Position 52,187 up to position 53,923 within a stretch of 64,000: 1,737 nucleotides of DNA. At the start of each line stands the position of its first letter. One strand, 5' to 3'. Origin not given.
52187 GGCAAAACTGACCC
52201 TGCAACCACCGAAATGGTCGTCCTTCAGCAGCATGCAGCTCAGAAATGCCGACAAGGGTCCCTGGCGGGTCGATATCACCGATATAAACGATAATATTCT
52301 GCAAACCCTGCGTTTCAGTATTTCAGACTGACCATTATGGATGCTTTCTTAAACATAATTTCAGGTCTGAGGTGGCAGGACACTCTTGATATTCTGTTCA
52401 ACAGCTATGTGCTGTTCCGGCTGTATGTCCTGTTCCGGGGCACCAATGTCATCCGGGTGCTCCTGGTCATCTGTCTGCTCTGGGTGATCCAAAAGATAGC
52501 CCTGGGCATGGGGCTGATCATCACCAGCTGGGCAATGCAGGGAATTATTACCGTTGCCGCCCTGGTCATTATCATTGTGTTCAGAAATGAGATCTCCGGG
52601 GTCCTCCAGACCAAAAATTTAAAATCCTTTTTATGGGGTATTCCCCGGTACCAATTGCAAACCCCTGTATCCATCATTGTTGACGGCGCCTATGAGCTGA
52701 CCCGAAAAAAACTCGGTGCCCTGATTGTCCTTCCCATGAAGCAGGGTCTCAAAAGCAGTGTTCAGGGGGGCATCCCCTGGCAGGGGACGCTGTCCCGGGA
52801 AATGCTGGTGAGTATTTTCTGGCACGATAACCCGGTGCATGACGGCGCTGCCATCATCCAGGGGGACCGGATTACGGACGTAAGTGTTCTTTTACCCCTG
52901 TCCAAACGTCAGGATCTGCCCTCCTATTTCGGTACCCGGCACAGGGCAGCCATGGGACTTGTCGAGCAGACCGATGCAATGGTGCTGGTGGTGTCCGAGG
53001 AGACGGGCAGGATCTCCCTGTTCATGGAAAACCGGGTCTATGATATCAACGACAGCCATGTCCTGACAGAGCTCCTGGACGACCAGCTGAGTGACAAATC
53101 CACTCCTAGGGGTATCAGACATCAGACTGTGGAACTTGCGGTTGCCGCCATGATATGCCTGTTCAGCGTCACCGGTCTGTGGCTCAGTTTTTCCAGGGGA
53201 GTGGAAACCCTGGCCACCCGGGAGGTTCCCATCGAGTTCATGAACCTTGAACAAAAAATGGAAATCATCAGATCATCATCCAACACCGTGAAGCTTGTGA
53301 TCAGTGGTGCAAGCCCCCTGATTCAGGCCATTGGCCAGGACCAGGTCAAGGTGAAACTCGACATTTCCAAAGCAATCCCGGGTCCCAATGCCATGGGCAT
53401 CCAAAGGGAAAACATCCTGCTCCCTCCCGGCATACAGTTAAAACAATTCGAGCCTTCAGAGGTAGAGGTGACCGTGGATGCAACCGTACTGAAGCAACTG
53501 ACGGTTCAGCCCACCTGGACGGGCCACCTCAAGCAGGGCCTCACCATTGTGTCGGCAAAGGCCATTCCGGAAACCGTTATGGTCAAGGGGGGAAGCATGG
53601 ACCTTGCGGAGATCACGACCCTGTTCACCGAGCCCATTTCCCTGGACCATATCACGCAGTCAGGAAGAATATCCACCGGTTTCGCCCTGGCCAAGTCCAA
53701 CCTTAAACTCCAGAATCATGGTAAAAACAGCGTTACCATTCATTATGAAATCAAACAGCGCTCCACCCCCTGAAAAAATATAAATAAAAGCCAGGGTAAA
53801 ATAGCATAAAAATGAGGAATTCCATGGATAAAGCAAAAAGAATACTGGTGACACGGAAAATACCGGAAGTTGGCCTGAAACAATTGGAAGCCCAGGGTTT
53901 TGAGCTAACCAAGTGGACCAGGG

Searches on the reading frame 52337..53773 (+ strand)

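Call 41: search_protein_families(library=pfam, proteins=[window:52337-53773:+], max_evalue=0.00001)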
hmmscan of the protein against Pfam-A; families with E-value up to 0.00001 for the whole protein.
window:52337-53773:+ (478 aa): 2 families
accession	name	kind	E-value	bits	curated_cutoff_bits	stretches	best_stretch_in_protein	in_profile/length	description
PF02457.21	DAC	-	3.3e-36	123.9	27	1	116-233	2-118/119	DisA bacterial checkpoint controller nucleotide-binding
PF07949.17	YbbR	-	7.7e-13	49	22.3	0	297-380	1-81/81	YbbR-like protein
